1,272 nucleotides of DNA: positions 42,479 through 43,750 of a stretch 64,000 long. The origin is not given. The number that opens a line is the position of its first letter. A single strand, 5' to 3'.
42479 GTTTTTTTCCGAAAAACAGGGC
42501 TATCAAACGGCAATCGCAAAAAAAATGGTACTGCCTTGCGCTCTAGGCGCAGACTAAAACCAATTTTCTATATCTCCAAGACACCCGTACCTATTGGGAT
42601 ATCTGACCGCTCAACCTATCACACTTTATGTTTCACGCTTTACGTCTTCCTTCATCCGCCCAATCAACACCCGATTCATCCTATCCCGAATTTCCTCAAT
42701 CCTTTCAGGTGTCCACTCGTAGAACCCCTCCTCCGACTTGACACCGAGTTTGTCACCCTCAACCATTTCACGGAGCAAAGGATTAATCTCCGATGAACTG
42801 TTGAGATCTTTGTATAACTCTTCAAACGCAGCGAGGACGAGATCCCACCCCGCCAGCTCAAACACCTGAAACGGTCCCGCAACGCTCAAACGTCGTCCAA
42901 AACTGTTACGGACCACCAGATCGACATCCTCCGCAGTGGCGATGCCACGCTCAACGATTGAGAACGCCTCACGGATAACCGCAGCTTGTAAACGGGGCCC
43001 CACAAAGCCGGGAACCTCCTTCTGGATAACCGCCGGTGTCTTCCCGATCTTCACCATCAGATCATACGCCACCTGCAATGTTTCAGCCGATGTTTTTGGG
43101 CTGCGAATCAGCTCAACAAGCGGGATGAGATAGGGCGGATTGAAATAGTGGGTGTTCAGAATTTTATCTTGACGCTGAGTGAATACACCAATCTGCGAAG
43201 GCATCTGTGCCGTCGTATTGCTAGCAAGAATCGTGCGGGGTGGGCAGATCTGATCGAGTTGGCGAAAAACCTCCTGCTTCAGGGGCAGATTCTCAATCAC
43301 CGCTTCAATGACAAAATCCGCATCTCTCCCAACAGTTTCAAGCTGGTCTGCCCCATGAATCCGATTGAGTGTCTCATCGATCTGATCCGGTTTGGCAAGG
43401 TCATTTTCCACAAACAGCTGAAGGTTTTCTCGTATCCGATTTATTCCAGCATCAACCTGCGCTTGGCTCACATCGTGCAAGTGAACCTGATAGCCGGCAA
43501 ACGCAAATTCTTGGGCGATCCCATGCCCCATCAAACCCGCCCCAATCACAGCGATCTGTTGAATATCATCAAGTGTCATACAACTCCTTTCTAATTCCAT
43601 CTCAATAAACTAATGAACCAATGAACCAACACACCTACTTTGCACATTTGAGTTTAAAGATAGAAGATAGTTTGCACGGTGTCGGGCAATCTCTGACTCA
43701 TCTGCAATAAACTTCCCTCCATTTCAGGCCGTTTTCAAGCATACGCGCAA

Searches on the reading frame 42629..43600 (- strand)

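Call 66: search_protein_families(library=pfam, proteins=[window:42629-43600:-], max_evalue=0.00001)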
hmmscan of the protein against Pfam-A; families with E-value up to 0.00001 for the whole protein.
window:42629-43600:- (324 aa): 3 families
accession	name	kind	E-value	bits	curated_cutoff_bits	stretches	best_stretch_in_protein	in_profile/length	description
PF02737.24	3HCDH_N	-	1.1e-58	198.6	22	1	15-194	1-178/180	3-hydroxyacyl-CoA dehydrogenase, NAD binding domain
PF00725.27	3HCDH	-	8e-21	74.8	22.1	1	198-296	1-97/97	3-hydroxyacyl-CoA dehydrogenase, C-terminal domain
PF03446.21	NAD_binding_2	-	4.4e-07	30.5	21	1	15-142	1-106/161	NAD binding domain of 6-phosphogluconate dehydrogenase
